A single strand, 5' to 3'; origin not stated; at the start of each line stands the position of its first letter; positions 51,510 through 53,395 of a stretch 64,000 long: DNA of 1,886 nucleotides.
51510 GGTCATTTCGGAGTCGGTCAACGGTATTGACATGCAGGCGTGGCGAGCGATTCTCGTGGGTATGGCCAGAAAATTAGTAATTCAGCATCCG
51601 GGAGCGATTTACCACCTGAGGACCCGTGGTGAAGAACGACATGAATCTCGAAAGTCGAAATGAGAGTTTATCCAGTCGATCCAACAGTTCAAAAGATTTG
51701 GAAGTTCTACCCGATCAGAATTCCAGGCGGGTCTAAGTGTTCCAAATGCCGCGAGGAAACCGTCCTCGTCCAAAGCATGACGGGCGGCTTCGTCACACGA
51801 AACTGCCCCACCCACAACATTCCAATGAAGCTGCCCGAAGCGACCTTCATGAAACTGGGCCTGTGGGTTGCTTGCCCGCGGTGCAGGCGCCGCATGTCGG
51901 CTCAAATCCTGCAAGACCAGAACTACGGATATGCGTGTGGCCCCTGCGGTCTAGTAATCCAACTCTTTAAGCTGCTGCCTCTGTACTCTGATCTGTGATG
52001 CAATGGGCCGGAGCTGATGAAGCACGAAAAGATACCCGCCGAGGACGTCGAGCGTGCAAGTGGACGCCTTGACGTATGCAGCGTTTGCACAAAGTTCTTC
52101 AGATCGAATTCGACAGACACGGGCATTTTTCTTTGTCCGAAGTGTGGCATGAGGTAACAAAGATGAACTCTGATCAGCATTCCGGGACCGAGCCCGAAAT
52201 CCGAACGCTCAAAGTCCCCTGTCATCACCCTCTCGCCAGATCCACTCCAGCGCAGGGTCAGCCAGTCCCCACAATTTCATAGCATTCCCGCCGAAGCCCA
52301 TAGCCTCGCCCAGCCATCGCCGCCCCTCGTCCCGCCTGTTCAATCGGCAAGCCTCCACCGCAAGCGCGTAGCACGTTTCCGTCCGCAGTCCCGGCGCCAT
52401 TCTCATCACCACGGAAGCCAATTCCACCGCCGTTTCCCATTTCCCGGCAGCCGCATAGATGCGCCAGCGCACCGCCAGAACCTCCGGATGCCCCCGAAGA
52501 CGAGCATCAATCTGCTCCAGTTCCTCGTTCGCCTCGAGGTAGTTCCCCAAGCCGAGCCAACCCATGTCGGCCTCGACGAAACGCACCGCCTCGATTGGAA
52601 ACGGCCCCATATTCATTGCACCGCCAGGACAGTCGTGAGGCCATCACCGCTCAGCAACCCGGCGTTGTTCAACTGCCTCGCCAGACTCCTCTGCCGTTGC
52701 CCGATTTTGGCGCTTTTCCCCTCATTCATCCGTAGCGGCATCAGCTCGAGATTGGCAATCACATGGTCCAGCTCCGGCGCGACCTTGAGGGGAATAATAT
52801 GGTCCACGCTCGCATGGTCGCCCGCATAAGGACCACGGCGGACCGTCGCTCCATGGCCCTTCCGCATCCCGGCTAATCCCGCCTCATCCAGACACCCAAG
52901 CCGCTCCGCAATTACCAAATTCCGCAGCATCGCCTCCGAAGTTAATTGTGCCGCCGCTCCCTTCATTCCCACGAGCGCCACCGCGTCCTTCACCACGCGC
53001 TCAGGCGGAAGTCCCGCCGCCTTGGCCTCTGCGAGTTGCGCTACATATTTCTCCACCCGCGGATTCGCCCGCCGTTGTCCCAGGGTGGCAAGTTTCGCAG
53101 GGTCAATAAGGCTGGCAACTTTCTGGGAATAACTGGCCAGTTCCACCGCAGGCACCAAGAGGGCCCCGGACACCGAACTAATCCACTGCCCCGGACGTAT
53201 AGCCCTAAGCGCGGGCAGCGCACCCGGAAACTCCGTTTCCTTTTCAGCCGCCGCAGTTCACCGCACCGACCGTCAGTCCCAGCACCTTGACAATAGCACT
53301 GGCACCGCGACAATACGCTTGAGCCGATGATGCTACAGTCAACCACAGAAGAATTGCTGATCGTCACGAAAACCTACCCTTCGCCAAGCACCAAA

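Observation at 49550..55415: Decayed, serially accreted island anchored at the 3' end of ssrA, full of orphan genes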

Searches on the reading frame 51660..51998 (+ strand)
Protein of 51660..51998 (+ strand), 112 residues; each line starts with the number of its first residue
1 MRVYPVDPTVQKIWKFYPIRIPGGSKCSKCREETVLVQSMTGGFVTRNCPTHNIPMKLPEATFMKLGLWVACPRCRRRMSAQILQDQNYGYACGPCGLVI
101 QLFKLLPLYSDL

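Call 8: search_protein_families(library=pfam, max_evalue=1, proteins=[window:51660-51998:+])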
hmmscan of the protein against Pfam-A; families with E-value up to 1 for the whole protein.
window:51660-51998:+ (112 aa): 10 families
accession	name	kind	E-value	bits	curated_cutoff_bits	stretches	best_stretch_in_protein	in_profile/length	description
PF08271.17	Zn_Ribbon_TF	-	0.00054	19.9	29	1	71-101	2-30/43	TFIIB zinc-binding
PF09723.15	Zn_ribbon_8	-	0.0067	16.9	34.4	0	26-50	7-30/41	Zinc ribbon domain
PF14205.11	Cys_rich_KTR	-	0.014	15.7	25.5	1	69-86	3-20/54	Cysteine-rich KTR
PF23545.1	Zn_ribbon_HMPTM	-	0.017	15.1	27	1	72-88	9-25/45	HMPTM N-terminal zinc ribbon domain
PF19134.6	DUF5817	-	0.048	14.1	31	1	70-106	4-37/57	Domain of unknown function (DUF5817)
PF12760.12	Zn_ribbon_IS1595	-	0.089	13.2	25.4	0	70-97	19-44/46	Transposase zinc-ribbon domain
PF22415.1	PSV_ORF131-like_dom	-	0.11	13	27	0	62-91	13-45/80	PSV_Hypothetical protein ORF131-like domain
PF18439.7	zf_UBZ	-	0.46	10.6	25.6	0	71-81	4-14/32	Ubiquitin-Binding Zinc Finger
PF24441.1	DUF7560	-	0.53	10.5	27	0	26-50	7-31/44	Family of unknown function (DUF7560)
PF13719.11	Zn_ribbon_5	-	0.63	10.3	29.3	0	57-76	13-32/37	zinc-ribbon domain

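Call 25: search_protein_families(library=padloc, max_evalue=0.01, proteins=[window:51660-51998:+])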
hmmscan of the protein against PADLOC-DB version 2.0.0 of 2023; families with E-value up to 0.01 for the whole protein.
window:51660-51998:+ (112 aa): 0 families

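Call 26: search_protein_families(library=ncbifam, max_evalue=0.01, proteins=[window:51660-51998:+])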
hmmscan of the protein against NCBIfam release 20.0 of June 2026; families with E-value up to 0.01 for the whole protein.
window:51660-51998:+ (112 aa): 1 family
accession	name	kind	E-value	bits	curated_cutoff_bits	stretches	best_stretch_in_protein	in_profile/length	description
NF011482.0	PRK14892.1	equivalog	0.0067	16.3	109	0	69-106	21-57/101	putative transcription elongation factor Elf1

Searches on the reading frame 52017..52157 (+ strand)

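Call 25: search_protein_families(library=padloc, max_evalue=0.01, proteins=[window:52017-52157:+])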
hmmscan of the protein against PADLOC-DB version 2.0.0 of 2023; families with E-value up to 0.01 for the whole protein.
window:52017-52157:+ (46 aa): 0 families

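Call 81: search_protein_families(library=pfam, max_evalue=0.5, proteins=[window:52017-52157:+])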
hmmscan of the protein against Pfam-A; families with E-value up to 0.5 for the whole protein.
window:52017-52157:+ (46 aa): 11 families
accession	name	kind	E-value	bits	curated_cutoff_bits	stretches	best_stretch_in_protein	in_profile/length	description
PF04438.22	zf-HIT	-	0.02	15.1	24.7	0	40-46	16-22/30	HIT zinc finger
PF14446.12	Prok-RING_1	-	0.027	14.9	29.1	1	20-44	6-27/54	Prokaryotic RING finger family 1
PF14369.11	Zn_ribbon_19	-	0.041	14.5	30.8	1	21-44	5-28/35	zinc-ribbon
PF23550.1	zf_Tbcl_Rhp7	-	0.049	13.6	27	1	16-44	2-34/39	DNA repair protein rhp7 treble clef domain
PF08792.16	A2L_zn_ribbon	-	0.053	13.7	22.9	1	20-44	5-28/33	A2L zinc ribbon domain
PF23475.1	zf-Tbcl_FmdE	-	0.081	12.9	23.2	0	35-44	5-14/35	FmdE treble clef zinc finger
PF07282.18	Cas12f1-like_TNB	-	0.085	13.5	26.3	1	19-45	29-48/60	Cas12f1-like, TNB domain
PF00096.32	zf-C2H2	-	0.11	13.5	25.2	0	20-32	2-14/23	Zinc finger, C2H2 type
PF18439.7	zf_UBZ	-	0.28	11.3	25.6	0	38-45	3-10/32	Ubiquitin-Binding Zinc Finger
PF13878.12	zf-C2H2_3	-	0.45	10.8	27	0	29-45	12-21/40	zinc-finger of acetyl-transferase ESCO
PF08271.17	Zn_Ribbon_TF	-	0.45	10.6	29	0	21-44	3-26/43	TFIIB zinc-binding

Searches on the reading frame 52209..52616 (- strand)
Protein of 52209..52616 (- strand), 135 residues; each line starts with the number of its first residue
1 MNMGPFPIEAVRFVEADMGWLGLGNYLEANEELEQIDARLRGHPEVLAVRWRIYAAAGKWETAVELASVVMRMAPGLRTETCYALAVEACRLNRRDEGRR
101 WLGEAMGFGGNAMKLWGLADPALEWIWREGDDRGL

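Call 8: search_protein_families(library=pfam, max_evalue=1, proteins=[window:52209-52616:-])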
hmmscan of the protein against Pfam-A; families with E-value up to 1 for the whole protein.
window:52209-52616:- (135 aa): 2 families
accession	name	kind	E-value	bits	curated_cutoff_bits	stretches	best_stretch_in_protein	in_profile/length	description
PF14559.12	TPR_19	-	0.00072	20.3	25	1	22-72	3-53/68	Tetratricopeptide repeat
PF07719.23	TPR_2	-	0.0073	16.8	27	0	80-105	2-27/34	Tetratricopeptide repeat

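Call 25: search_protein_families(library=padloc, max_evalue=0.01, proteins=[window:52209-52616:-])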
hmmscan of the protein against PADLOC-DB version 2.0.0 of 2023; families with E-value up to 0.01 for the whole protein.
window:52209-52616:- (135 aa): 0 families

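Call 26: search_protein_families(library=ncbifam, max_evalue=0.01, proteins=[window:52209-52616:-])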
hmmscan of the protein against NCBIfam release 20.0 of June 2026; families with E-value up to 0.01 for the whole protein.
window:52209-52616:- (135 aa): 1 family
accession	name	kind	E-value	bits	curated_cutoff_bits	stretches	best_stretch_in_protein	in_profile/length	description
TIGR00540.1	TPR_hemY_coli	hypoth_equivalog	0.0041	15.9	142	1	24-72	166-214/385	heme biosynthesis-associated TPR protein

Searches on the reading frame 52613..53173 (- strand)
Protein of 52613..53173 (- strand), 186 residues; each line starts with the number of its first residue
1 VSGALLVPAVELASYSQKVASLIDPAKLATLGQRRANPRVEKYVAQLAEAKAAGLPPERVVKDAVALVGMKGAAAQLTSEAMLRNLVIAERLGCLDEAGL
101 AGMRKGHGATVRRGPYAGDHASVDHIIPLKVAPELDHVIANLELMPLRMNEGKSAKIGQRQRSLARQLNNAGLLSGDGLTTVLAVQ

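Call 8: search_protein_families(library=pfam, max_evalue=1, proteins=[window:52613-53173:-])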
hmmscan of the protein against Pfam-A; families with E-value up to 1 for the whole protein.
window:52613-53173:- (186 aa): 1 family
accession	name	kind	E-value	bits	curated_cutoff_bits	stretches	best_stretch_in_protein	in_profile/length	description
PF01844.29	HNH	-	0.043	14.4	21.4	1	119-144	12-35/47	HNH endonuclease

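Call 10: search_protein_families(library=phrogs, max_evalue=0.01, proteins=[window:52613-53173:-])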
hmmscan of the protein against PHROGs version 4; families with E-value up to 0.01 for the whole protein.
window:52613-53173:- (186 aa): 2 families
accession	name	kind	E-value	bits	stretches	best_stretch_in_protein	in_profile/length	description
phrog_1035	-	DNA, RNA and nucleotide metabolism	0.0043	17.9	1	119-167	178-224/271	endonuclease VII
phrog_17283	-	DNA, RNA and nucleotide metabolism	0.0059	17.9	1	122-158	10-45/71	HNH endonuclease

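Call 25: search_protein_families(library=padloc, max_evalue=0.01, proteins=[window:52613-53173:-])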
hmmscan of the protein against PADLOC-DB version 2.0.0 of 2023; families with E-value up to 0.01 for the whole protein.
window:52613-53173:- (186 aa): 0 families

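Call 26: search_protein_families(library=ncbifam, max_evalue=0.01, proteins=[window:52613-53173:-])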
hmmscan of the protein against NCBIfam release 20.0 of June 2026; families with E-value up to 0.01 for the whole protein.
window:52613-53173:- (186 aa): 0 families

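Call 100: search_dna_similar(query=window:52613-53173:-, collection=phages, mode=protein, max_evalue=0.001, max_rows=8)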
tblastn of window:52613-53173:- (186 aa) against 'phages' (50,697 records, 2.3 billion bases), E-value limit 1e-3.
No match.

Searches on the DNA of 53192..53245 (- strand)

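Call 90: build_rna_model(alignment_id=A5, structure=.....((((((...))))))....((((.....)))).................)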
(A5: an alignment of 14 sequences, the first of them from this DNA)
Model R1 built from alignment A5 (14 sequences, 54 columns); structure: as given.
model positions 54; base pairs 10; branch points 1; effective number of sequences 14; information 0.978 bits per position. Calibrated on 0.2 Mb of random sequence (short: E-values are rough).
structure used (alignment columns):
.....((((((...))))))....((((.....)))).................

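Call 91: search_with_rna_model(model_id=R1, sources=[window, L001, L002, L003, L004, L007, L008, L009, L010, L011, L012, L013, L014, L015, L016, L017, L018, L019, L020, L021, L022, L023, L024, L025, L026, L027, L028, L029, L030, L031, L032, L033, L034, L035, L036, L037, L038, L039, L040, L041, L042, L043, L044, L045, L046, L047, L048, L049, L050, L051, L052, L053, L054, L055, L056, L057, L058, L059, L060, L061, L062, L063, L064, L065, L066, L067, L068, L069, L070, L071, L072, L073, L074, L075, L076, L077, L078, L079, L080, L081, L082, L083, L084, L085, L086, L087, L088, L089, L090, L091, L092, L093, L094, L095, L096, L097, L098, L099, L100, L101], max_evalue=0.1)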
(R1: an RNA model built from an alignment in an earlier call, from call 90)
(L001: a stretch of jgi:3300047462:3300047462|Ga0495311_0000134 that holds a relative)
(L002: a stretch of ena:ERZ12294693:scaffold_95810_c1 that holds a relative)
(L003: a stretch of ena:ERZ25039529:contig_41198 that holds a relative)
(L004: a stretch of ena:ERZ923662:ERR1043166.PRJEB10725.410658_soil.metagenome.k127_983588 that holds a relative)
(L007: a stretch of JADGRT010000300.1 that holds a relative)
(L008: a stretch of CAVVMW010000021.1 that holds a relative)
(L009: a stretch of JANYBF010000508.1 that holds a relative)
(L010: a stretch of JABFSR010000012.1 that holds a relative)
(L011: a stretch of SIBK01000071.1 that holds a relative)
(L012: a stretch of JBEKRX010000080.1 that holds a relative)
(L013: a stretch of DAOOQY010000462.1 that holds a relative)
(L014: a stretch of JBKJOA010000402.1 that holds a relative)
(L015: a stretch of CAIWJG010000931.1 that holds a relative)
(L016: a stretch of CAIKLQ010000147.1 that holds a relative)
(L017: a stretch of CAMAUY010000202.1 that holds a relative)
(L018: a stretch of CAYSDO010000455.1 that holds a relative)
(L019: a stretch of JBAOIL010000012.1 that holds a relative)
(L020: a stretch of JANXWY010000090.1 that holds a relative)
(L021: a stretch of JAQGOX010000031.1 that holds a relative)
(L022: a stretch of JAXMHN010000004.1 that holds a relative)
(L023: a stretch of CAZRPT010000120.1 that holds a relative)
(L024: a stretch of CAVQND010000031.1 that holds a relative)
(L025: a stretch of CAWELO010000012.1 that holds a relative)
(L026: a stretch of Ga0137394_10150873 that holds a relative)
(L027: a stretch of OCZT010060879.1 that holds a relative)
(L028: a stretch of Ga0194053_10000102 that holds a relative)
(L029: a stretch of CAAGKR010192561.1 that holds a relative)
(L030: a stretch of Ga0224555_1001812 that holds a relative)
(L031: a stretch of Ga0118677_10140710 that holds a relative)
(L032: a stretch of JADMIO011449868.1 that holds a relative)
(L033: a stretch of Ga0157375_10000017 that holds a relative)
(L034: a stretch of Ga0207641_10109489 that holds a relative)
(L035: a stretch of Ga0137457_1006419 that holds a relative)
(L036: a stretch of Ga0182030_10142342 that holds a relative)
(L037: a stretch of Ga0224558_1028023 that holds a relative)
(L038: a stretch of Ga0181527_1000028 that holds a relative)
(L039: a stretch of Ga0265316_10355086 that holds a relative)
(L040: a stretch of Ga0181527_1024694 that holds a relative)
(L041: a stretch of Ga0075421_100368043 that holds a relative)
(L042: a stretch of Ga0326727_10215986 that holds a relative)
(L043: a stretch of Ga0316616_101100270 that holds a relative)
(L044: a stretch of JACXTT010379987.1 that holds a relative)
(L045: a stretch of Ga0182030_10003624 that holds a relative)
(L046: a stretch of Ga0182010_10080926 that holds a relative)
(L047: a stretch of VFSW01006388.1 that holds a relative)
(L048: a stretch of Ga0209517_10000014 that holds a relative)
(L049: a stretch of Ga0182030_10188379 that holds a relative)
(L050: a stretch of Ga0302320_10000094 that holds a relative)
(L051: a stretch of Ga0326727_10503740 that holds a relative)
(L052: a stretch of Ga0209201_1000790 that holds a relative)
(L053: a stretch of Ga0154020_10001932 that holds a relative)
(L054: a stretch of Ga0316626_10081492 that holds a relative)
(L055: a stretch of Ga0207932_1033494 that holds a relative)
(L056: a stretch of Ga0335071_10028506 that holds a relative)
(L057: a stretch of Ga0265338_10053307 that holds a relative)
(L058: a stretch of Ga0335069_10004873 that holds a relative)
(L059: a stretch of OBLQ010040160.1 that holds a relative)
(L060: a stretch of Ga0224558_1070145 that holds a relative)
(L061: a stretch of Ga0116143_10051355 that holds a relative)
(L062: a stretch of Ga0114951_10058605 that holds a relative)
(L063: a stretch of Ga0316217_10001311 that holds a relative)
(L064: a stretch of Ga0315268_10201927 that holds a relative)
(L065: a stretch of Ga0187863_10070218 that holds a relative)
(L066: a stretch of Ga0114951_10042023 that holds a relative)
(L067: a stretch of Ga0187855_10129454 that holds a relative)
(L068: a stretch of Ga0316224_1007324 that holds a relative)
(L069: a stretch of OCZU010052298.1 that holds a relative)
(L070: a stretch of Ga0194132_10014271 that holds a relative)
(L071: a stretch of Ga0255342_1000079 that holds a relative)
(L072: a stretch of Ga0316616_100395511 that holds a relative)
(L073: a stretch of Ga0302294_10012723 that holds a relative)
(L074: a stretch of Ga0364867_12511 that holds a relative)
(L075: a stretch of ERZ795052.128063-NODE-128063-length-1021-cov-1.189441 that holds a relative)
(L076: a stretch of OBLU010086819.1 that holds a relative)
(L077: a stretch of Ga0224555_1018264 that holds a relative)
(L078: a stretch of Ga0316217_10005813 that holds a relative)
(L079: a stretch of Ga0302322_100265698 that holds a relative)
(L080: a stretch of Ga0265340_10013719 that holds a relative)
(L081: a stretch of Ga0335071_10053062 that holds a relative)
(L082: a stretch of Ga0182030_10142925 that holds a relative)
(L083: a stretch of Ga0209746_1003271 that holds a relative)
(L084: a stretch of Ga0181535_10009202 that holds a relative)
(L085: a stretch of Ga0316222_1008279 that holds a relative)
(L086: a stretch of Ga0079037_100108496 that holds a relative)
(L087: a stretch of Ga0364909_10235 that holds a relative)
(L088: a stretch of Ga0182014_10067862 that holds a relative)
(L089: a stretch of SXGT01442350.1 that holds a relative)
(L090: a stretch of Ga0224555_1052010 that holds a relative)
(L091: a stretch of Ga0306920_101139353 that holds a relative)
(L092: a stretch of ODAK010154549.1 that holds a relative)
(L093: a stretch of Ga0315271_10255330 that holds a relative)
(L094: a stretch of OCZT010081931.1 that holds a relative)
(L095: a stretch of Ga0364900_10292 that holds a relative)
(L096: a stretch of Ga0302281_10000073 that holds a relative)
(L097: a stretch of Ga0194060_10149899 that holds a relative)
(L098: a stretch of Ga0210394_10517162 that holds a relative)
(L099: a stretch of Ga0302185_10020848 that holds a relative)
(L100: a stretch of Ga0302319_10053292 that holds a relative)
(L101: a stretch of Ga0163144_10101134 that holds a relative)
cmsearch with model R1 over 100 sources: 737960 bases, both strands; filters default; matches with E-value up to 0.1: 18.
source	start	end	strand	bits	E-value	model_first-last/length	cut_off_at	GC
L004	8336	8389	+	73.2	1.1e-20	1-54/54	no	0.65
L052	7352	7405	+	72.9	1.4e-20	1-54/54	no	0.69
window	53192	53245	-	72.3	2.1e-20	1-54/54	no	0.61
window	48390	48443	-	69.5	1.8e-19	1-54/54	no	0.69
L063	7754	7806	+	65.8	2.9e-18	1-54/54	no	0.62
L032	4180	4233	+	62.5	3.3e-17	1-54/54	no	0.63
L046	1061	1114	+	62.2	4.3e-17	1-54/54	no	0.7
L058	2189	2242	+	60.7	1.4e-16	1-54/54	no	0.67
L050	7722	7775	+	58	1e-15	1-54/54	no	0.65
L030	7728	7781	+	57.5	1.5e-15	1-54/54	no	0.69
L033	8032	8085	+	56.8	2.5e-15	1-54/54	no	0.63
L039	951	1004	+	51.2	1.7e-13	1-54/54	no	0.69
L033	10074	10127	+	51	2e-13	1-54/54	no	0.65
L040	2693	2746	+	49.8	4.7e-13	1-54/54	no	0.72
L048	9007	9060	+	28.5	4.7e-06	1-54/54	no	0.67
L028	7454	7503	+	18.4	0.0092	1-54/54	no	0.74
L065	1520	1573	+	15.7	0.071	1-54/54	no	0.67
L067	323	376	+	15.7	0.071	1-54/54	no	0.67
